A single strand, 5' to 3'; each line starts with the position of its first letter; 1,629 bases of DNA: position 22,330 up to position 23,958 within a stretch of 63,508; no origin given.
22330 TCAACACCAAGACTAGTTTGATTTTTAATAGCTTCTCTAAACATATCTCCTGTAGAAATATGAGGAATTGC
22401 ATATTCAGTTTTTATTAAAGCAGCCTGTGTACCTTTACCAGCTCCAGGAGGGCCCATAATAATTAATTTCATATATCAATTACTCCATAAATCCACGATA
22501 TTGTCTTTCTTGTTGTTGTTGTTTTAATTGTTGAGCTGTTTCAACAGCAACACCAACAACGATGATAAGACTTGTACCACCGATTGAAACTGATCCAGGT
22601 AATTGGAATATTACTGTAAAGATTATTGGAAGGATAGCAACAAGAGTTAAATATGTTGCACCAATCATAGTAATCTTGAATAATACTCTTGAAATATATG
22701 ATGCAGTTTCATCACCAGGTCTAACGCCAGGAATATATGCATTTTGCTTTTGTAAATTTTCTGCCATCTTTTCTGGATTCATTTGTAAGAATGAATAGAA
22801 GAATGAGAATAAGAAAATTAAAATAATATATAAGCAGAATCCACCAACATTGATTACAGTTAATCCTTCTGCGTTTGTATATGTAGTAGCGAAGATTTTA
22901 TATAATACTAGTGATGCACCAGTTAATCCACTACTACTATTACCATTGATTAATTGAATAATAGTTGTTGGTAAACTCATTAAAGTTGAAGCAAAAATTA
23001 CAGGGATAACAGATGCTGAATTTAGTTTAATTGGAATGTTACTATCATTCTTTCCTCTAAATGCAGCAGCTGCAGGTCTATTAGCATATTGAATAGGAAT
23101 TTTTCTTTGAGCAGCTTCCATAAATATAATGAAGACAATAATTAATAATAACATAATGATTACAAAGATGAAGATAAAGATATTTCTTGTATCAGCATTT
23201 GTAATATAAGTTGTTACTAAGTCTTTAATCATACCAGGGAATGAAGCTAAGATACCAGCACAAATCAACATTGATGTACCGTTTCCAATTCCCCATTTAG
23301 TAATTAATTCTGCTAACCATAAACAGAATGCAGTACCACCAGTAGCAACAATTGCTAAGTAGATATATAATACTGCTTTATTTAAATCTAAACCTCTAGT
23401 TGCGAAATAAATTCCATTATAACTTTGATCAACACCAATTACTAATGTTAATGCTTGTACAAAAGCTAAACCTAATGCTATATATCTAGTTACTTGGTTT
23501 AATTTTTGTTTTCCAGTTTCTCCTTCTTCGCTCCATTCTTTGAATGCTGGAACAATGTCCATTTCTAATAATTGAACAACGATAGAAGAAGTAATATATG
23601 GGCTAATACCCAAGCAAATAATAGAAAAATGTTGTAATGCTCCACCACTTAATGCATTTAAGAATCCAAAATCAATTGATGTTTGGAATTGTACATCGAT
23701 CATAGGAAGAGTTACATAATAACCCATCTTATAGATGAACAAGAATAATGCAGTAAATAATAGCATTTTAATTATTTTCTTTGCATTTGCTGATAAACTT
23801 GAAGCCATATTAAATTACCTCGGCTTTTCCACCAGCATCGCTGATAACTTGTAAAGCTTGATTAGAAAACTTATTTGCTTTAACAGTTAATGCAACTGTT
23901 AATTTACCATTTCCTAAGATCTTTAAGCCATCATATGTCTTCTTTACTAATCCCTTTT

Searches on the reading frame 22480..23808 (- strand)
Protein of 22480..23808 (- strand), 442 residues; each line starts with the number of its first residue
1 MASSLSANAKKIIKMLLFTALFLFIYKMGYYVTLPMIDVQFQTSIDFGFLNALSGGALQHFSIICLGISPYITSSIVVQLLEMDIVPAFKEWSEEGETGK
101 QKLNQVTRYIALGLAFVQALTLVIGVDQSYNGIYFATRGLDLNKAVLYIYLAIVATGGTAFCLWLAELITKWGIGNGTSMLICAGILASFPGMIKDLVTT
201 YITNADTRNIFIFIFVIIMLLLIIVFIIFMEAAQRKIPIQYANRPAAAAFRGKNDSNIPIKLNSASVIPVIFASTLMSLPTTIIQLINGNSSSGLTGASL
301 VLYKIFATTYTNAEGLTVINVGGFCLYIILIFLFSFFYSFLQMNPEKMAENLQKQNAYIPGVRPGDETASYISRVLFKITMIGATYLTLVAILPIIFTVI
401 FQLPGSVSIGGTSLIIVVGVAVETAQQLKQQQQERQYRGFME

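Call 72: search_protein_families(library=pfam, proteins=[window:22480-23808:-], max_evalue=0.00001)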
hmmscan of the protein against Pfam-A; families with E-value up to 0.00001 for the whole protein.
window:22480-23808:- (442 aa): 1 family
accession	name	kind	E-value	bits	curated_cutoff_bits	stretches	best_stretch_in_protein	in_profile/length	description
PF00344.25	SecY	-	1.7e-99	333.5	32.2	1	62-424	1-305/306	SecY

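Call 75: find_homologous_proteins(query=window:22480-23808:-, max_evalue=1e-50)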
Query window:22480-23808:- (442 aa): 7678 proteins with E <= 1e-50 among 8000 candidates; the best 120 are listed.
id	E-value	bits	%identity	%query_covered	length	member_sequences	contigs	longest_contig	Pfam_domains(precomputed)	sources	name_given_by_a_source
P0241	4.9e-279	943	100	100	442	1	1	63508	PF00344.26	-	-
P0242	4.2e-235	799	81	100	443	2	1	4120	PF00344.26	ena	-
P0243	4.1e-232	789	81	100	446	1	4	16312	PF00344.26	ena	-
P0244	2.2e-208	711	73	100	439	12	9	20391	PF00344.26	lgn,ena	-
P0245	4.4e-208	710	74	100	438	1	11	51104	PF00344.26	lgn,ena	-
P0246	7.1e-208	709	74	100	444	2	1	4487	PF00344.26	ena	-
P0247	8.8e-208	709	74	100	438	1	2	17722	PF00344.26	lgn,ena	-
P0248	2.4e-207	707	74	100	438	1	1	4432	PF00344.26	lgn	-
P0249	1.6e-206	704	75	100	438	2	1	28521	PF00344.26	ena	-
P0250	6.8e-206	702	73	100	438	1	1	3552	PF00344.26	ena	-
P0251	8.4e-206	702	74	100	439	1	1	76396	PF00344.26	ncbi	-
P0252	1.1e-204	698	73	100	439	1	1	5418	PF00344.26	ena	-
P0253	1.1e-204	698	73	100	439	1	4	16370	PF00344.26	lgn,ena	-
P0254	1.2e-204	698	73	100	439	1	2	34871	PF00344.26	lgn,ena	-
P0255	1.4e-203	695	73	100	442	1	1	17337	PF00344.26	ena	-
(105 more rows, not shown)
